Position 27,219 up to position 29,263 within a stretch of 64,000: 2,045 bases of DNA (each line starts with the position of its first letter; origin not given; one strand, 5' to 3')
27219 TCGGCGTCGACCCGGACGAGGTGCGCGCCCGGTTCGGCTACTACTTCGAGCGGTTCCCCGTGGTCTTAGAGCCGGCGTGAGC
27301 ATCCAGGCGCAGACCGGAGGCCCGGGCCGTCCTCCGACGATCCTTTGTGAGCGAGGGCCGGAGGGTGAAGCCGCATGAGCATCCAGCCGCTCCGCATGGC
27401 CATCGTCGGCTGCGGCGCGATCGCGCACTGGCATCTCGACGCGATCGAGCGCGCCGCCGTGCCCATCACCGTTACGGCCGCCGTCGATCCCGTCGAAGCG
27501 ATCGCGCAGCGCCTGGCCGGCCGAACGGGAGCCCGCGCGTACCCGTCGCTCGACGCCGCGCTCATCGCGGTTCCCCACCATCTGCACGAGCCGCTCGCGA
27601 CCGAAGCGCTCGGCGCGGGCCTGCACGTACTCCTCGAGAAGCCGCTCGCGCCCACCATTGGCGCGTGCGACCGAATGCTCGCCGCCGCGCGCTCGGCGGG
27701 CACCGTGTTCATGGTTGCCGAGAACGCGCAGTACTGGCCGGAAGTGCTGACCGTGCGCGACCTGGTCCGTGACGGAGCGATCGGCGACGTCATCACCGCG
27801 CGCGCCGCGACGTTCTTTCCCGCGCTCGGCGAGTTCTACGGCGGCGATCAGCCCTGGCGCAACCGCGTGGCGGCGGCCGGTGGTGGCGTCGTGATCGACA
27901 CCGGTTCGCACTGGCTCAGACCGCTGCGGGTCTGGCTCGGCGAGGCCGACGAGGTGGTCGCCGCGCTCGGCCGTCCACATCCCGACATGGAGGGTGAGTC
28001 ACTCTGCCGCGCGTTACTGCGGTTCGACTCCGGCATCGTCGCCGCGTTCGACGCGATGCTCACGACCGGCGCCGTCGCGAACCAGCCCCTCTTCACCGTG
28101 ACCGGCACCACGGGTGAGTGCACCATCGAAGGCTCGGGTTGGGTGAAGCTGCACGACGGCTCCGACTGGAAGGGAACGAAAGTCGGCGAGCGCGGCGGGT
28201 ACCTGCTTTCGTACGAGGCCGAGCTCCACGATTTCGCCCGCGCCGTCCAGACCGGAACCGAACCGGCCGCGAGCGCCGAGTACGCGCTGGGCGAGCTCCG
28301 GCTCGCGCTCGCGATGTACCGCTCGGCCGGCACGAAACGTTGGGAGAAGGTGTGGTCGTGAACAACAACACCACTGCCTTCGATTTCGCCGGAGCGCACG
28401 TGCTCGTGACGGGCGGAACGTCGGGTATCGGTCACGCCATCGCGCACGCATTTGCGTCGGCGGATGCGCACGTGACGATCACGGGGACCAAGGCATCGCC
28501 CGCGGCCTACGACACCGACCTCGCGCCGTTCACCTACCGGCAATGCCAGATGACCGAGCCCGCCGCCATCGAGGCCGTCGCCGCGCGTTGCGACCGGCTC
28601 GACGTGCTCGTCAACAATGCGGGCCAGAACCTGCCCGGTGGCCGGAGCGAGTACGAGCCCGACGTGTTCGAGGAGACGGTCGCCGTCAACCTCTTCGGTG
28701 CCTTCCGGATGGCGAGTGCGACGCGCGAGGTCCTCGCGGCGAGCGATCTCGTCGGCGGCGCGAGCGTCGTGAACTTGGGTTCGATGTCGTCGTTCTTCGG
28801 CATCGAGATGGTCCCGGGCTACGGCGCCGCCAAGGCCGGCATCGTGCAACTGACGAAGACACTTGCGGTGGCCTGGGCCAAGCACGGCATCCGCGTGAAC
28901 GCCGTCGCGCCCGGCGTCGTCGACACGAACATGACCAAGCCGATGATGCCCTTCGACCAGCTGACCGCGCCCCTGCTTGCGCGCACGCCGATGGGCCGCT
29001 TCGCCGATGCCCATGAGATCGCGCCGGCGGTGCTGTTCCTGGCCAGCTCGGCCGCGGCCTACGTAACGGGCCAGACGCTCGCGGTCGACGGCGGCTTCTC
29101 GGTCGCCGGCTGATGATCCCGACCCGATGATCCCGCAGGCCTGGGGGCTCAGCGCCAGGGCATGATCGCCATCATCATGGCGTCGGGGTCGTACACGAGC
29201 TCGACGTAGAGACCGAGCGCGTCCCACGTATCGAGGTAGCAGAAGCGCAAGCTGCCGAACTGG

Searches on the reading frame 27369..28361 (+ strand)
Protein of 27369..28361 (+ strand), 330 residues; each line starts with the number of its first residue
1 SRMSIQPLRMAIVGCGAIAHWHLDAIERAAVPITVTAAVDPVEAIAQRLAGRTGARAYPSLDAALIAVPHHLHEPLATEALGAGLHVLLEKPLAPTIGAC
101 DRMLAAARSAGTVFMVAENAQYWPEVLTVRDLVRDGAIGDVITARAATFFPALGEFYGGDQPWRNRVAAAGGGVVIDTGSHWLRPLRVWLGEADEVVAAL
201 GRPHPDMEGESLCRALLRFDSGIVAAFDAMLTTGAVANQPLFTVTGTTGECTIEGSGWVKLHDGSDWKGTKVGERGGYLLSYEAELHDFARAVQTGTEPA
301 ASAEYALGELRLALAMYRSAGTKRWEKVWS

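Call 42: search_protein_families(library=pfam, proteins=[window:27369-28361:+], max_evalue=0.0001)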
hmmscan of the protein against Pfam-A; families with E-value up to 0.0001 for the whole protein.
window:27369-28361:+ (330 aa): 3 families
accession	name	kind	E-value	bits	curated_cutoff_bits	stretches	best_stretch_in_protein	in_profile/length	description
PF22725.1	GFO_IDH_MocA_C3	-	1.1e-20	74.4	27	1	127-250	2-122/124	GFO/IDH/MocA C-terminal domain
PF02894.22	GFO_IDH_MocA_C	-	7.2e-19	68.9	22.9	1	130-325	1-215/218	Oxidoreductase family, C-terminal alpha/beta domain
PF01408.29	GFO_IDH_MocA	-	1.3e-18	68.3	24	1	8-117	1-119/120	Oxidoreductase family, NAD-binding Rossmann fold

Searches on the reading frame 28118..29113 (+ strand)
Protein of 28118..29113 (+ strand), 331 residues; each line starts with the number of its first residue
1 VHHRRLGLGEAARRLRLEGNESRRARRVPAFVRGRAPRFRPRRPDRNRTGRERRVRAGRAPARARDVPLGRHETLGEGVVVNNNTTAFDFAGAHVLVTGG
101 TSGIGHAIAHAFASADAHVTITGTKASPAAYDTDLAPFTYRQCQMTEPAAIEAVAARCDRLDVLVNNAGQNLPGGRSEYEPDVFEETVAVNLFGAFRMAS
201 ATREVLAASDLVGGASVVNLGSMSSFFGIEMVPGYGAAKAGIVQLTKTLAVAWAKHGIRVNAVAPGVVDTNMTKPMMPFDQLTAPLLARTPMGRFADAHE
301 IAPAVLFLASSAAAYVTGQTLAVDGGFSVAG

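Call 42: search_protein_families(library=pfam, proteins=[window:28118-29113:+], max_evalue=0.0001)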
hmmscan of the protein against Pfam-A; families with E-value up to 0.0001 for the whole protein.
window:28118-29113:+ (331 aa): 3 families
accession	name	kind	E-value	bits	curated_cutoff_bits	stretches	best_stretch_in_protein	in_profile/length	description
PF13561.12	adh_short_C2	-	6.5e-54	183.4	27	1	102-328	6-236/236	Enoyl-(Acyl carrier protein) reductase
PF00106.31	adh_short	-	2.2e-42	145.2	26.6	1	94-276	2-190/195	short chain dehydrogenase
PF01370.27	Epimerase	-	2e-08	34.4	20.9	1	95-250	1-157/240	NAD dependent epimerase/dehydratase family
